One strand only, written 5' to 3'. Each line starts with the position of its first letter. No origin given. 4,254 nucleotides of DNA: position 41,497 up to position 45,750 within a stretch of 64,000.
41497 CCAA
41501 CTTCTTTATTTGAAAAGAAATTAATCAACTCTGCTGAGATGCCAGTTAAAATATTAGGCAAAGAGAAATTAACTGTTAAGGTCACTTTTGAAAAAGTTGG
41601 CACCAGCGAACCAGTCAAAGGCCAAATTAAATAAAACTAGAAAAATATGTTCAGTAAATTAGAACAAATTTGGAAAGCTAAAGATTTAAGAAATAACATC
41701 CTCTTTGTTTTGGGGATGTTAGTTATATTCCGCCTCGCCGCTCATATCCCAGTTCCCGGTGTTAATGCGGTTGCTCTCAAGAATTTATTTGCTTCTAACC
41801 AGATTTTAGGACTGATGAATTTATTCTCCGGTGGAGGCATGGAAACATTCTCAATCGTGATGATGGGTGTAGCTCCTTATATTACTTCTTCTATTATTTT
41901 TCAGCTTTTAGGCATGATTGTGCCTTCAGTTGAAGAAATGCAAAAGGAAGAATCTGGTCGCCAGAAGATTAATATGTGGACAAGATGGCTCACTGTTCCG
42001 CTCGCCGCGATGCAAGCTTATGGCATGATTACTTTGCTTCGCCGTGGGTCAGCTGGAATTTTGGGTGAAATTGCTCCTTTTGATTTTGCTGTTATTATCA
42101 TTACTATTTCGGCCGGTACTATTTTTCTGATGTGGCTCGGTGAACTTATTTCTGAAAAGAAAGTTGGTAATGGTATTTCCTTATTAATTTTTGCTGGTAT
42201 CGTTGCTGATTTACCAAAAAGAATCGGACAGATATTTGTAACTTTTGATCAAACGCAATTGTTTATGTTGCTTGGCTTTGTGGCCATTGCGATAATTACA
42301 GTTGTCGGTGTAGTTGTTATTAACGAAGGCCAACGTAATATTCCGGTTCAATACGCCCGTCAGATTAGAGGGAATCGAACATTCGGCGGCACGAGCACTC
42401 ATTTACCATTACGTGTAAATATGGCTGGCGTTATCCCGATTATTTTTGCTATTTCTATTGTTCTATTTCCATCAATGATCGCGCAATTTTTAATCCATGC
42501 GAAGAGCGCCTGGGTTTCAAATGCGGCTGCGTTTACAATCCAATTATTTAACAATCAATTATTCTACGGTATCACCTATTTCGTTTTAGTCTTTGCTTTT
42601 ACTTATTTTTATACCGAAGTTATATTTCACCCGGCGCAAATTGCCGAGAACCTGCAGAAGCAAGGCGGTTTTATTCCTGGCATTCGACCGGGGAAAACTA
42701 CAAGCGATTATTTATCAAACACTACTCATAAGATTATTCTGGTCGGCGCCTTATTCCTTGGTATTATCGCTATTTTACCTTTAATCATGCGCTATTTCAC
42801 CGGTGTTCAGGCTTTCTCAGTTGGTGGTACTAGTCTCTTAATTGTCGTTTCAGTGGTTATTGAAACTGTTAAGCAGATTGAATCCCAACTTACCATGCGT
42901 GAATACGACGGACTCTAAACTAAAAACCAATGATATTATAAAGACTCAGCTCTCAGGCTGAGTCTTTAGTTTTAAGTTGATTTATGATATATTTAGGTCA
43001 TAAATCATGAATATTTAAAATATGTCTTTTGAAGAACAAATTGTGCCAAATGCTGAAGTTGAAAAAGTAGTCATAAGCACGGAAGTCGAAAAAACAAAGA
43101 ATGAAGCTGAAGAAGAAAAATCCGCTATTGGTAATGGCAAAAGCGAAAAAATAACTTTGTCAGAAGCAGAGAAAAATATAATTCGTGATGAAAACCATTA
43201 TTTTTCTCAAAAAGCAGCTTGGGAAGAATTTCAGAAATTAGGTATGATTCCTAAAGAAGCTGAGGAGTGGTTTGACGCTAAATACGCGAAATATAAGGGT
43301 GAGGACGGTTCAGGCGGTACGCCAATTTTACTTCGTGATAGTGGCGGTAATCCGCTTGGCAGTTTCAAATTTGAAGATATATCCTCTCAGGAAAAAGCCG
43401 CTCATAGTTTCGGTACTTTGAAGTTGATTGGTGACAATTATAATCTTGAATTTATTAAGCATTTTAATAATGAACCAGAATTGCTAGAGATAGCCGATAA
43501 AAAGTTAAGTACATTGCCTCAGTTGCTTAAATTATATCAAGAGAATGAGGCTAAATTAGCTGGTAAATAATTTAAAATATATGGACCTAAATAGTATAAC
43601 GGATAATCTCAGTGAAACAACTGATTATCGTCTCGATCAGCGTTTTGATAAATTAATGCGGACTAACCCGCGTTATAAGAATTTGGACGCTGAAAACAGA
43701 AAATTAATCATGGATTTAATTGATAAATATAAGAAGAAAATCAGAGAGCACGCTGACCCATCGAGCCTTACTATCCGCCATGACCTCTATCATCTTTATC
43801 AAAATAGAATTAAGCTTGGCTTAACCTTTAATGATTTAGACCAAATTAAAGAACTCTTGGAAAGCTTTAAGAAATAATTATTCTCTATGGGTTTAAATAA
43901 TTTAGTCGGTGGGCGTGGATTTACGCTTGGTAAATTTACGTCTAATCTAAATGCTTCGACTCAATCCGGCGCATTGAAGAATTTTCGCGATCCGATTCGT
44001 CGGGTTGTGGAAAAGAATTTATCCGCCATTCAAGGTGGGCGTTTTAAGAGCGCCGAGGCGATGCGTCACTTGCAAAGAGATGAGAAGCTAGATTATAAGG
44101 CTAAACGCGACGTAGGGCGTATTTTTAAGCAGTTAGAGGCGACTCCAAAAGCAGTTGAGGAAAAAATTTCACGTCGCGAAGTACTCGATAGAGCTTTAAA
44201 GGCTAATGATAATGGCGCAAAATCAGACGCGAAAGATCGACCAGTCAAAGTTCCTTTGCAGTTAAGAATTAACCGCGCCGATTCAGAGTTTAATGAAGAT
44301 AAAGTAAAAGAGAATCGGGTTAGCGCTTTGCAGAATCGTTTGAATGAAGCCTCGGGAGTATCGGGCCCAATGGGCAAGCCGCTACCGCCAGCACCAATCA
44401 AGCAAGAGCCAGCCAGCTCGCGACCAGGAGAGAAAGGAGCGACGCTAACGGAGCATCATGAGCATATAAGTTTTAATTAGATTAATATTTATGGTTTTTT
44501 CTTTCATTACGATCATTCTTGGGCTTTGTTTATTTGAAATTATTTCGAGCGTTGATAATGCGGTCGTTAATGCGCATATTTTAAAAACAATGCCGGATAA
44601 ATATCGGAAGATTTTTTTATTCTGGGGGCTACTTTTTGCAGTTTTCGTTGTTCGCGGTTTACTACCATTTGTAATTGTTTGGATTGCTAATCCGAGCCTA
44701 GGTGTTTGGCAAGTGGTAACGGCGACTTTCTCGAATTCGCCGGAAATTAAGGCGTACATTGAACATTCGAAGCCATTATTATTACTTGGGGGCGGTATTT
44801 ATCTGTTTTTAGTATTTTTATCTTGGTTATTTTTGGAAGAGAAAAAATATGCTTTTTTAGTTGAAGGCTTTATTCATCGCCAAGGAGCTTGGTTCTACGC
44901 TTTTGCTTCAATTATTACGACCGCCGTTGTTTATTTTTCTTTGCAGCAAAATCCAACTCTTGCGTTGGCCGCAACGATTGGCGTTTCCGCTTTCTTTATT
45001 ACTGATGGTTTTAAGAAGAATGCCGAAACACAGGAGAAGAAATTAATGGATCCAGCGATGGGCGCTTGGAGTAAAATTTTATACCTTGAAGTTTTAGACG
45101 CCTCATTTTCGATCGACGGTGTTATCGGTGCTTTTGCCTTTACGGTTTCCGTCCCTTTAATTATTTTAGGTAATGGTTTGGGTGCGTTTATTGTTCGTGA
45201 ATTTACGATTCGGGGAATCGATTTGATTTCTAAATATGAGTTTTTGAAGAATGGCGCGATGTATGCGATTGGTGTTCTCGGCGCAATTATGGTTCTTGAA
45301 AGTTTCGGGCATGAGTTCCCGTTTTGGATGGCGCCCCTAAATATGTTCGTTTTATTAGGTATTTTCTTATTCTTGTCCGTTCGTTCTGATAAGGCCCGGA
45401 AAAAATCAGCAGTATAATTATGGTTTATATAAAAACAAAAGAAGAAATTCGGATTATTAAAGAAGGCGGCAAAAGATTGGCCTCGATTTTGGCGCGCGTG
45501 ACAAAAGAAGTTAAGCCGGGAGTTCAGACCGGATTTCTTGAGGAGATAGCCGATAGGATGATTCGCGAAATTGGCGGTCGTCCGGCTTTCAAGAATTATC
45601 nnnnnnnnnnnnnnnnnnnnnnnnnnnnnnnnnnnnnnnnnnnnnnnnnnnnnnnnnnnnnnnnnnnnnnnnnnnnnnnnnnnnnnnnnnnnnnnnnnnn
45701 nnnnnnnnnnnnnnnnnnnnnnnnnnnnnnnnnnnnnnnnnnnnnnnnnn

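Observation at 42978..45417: Three orphan genes plus a DUF475 membrane protein occupy the adk slot between secY and map, behind their own palindrome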

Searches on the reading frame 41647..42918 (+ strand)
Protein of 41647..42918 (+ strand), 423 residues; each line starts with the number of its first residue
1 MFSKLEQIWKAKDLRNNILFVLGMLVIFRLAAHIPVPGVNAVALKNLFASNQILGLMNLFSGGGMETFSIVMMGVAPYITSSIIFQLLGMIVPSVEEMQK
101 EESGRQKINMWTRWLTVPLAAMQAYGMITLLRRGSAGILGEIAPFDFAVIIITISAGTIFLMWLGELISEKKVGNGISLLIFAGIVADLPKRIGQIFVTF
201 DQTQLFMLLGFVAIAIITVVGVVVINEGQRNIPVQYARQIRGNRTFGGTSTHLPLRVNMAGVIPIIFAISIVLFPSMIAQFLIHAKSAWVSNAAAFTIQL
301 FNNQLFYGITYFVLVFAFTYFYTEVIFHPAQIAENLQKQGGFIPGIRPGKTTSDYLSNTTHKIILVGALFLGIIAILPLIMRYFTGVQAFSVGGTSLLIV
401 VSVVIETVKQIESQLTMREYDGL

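Call 3: search_protein_families(library=pfam, proteins=[window:41647-42918:+], max_evalue=1)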
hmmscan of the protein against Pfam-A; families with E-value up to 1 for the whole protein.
window:41647-42918:+ (423 aa): 1 family
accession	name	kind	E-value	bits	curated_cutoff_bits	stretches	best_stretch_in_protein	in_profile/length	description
PF00344.25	SecY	-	1.3e-104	350.3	32.2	1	69-408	1-306/306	SecY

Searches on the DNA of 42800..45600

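Call 70: search_rna_families(source=window, start=42800, end=45600, threshold=evalue, max_evalue=1)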
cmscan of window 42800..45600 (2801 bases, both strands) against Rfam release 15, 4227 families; matches with E-value up to 1: 0.
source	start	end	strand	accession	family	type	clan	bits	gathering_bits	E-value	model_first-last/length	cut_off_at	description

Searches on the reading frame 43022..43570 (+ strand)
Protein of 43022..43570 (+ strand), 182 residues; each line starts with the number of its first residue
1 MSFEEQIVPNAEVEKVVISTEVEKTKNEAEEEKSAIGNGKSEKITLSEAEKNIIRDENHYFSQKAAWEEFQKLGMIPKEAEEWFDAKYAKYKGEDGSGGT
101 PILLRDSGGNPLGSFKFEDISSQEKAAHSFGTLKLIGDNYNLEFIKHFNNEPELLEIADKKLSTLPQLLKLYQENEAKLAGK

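Call 3: search_protein_families(library=pfam, proteins=[window:43022-43570:+], max_evalue=1)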
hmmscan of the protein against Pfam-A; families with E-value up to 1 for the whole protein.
window:43022-43570:+ (182 aa): 2 families
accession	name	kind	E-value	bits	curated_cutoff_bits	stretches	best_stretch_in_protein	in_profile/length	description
PF16653.10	Sacchrp_dh_C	-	0.11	13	31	1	41-112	106-152/265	Saccharopine dehydrogenase C-terminal domain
PF07689.18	KaiB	-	0.16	12.2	27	1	136-181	26-68/82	KaiB domain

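Call 4: search_protein_families(library=ncbifam, proteins=[window:43022-43570:+], max_evalue=1)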
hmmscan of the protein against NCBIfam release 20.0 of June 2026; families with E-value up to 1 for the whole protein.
window:43022-43570:+ (182 aa): 0 families

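Call 6: find_homologous_proteins(query=window:43022-43570:+, max_evalue=0.001)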
Query window:43022-43570:+ (182 aa): 7 proteins with E <= 0.001 among 469 candidates.
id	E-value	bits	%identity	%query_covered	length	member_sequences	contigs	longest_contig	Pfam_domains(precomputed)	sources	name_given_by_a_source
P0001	1.7e-106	372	96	100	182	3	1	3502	-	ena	-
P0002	7.3e-80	285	72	100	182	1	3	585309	-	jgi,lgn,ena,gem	-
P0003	3.6e-73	263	71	99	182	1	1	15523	-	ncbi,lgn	-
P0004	1.1e-51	193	56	98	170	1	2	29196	-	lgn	-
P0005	3.7e-38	149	57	76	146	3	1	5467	-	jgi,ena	-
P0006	1.0e-37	148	57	74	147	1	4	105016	-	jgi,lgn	-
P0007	2.1e-37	147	56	75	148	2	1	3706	-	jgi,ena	-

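Call 32: find_encoding_contigs(protein=P0002, flank=5000, max_places=1)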
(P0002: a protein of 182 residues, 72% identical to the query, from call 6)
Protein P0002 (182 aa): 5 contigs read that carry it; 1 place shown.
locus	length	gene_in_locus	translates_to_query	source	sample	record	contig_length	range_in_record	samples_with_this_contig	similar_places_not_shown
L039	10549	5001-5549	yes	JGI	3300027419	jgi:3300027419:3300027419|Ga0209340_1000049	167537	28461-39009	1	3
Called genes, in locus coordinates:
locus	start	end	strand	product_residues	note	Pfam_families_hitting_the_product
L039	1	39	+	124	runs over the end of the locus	PF00238:Ribosomal_L14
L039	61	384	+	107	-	PF23287:KOW7_SPT5 (weak), PF00467:KOW, PF17136:ribosomal_L24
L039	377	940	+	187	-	PF00281:Ribosomal_L5, PF00673:Ribosomal_L5_C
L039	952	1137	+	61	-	PF00253:Ribosomal_S14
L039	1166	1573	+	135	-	PF00410:Ribosomal_S8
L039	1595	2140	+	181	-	PF00347:Ribosomal_L6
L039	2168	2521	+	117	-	PF00861:Ribosomal_L18p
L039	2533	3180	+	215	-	PF00333:Ribosomal_S5, PF03719:Ribosomal_S5_C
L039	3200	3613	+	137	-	-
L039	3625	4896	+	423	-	PF00344:SecY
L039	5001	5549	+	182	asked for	-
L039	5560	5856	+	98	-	-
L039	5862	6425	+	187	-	-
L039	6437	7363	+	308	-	PF03741:TerC, PF04332:DUF475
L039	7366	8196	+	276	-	PF00557:Peptidase_M24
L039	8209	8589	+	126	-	PF03652:RuvX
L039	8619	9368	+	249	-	PF11967:RecO_N, PF02565:RecO_C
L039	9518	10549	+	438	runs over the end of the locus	PF01336:tRNA_anti-codon, PF00152:tRNA-synt_2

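Call 33: find_encoding_contigs(protein=P0006, flank=5000, max_places=1)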
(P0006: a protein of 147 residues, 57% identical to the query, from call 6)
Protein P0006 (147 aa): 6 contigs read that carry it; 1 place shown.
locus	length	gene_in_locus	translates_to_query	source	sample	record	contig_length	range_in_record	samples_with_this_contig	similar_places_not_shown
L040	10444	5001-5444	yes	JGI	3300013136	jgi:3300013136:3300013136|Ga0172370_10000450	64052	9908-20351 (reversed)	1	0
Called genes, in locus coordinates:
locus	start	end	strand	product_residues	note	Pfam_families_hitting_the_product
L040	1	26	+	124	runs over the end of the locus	PF00238:Ribosomal_L14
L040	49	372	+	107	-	PF23287:KOW7_SPT5 (weak), PF00467:KOW, PF17136:ribosomal_L24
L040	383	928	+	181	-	PF00281:Ribosomal_L5, PF00673:Ribosomal_L5_C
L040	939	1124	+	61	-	PF00253:Ribosomal_S14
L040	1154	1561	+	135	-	PF00410:Ribosomal_S8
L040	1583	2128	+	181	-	PF00347:Ribosomal_L6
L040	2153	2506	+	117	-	PF00861:Ribosomal_L18p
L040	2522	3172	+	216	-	PF00333:Ribosomal_S5, PF03719:Ribosomal_S5_C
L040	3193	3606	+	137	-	PF00828:Ribosomal_L27A (weak)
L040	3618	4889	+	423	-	PF00344:SecY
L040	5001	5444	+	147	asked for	-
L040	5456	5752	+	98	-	-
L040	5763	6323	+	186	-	-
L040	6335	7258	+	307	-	PF03741:TerC, PF04332:DUF475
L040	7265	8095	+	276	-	PF00557:Peptidase_M24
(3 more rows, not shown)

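Call 34: find_encoding_contigs(protein=P0004, flank=5000, max_places=1)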
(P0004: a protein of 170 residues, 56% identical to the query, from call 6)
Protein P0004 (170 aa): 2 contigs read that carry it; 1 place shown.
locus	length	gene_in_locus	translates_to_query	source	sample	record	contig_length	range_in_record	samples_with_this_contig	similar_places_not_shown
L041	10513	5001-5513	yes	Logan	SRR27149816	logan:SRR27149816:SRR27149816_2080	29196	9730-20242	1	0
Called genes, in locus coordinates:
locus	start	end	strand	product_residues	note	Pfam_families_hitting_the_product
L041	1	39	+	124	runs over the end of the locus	PF00238:Ribosomal_L14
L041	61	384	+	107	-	PF00467:KOW, PF17136:ribosomal_L24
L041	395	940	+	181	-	PF00281:Ribosomal_L5, PF00673:Ribosomal_L5_C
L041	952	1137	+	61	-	PF00253:Ribosomal_S14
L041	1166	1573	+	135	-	PF00410:Ribosomal_S8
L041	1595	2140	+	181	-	PF00347:Ribosomal_L6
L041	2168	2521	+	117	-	PF00861:Ribosomal_L18p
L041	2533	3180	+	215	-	PF00333:Ribosomal_S5, PF03719:Ribosomal_S5_C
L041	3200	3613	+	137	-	-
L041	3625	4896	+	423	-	PF00344:SecY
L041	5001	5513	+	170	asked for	-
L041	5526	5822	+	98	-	-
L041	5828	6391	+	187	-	-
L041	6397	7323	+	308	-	PF03741:TerC, PF04332:DUF475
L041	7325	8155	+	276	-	PF00557:Peptidase_M24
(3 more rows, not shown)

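Call 43: find_encoding_contigs(protein=P0001, flank=5000, max_places=1)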
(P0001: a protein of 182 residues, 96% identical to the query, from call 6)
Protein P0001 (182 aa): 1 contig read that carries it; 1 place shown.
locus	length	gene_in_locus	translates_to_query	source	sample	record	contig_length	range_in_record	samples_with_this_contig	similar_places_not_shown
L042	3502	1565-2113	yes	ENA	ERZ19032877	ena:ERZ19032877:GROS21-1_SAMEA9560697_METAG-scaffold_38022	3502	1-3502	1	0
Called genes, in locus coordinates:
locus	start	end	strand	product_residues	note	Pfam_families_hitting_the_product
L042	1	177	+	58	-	?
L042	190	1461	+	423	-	PF00344:SecY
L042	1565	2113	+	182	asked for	-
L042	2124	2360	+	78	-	-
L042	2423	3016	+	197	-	-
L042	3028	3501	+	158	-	?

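Call 55: predict_structure(alignment_id=A4)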
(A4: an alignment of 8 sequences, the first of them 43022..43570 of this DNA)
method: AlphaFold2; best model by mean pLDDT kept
length: 182 residues; sequences in the alignment: 8
mean_pLDDT: 56.8   pTM: 0.41
mean pLDDT of the five models: 56.8, 54.2, 52.8, 52.8, 52.8
residues with pLDDT >= 90: 1; 70-90: 51; 50-70: 60; < 50: 70
segments of 3 or more residues with pLDDT < 50: 1-44, 65-67, 141-143, 145-148, 156-162
pLDDT, mean of each block of 10 residues (from residue 1): 31 31 28 29 54 57 50 63 81 67 82 86 86 65 48 49 54 61 46
secondary structure, 60 per line:
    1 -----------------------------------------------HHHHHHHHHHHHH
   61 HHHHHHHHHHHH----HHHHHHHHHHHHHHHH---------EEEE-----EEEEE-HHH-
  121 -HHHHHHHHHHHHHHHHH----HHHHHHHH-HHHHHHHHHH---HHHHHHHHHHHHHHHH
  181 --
elements in order: H48-72 H77-92 E102-105 E111-115 H122-138 H143-150 H152-161 H165-180

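Call 68: search_protein_families(library=phrogs, proteins=[window:43022-43570:+], max_evalue=0.1)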
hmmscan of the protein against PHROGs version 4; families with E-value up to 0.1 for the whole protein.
window:43022-43570:+ (182 aa): 0 families

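Call 69: search_protein_families(library=padloc, proteins=[window:43022-43570:+], max_evalue=0.1)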
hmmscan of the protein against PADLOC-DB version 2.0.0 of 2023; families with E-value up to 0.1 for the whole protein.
window:43022-43570:+ (182 aa): 0 families

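Call 77: find_related_loci(query=A4, collection=metagenome_contigs, flank=3000)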
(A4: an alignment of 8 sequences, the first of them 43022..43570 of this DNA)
Query A4 (182 aa) in metagenome_contigs; peptide patterns used: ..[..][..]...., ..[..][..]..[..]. (x = any residue, [..] = any of these).
599 stretches matched a pattern (row limit reached: there are more); 4 encode a relative of the query (tblastn E <= 1e-3); 4 distinct loci.
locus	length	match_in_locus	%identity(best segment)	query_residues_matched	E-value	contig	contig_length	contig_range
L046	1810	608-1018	55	37-179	1e-46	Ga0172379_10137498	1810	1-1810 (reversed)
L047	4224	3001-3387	57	45-179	9e-46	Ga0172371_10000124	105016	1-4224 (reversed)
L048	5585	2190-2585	56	42-179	1e-45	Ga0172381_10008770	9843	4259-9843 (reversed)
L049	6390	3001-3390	55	44-179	3e-44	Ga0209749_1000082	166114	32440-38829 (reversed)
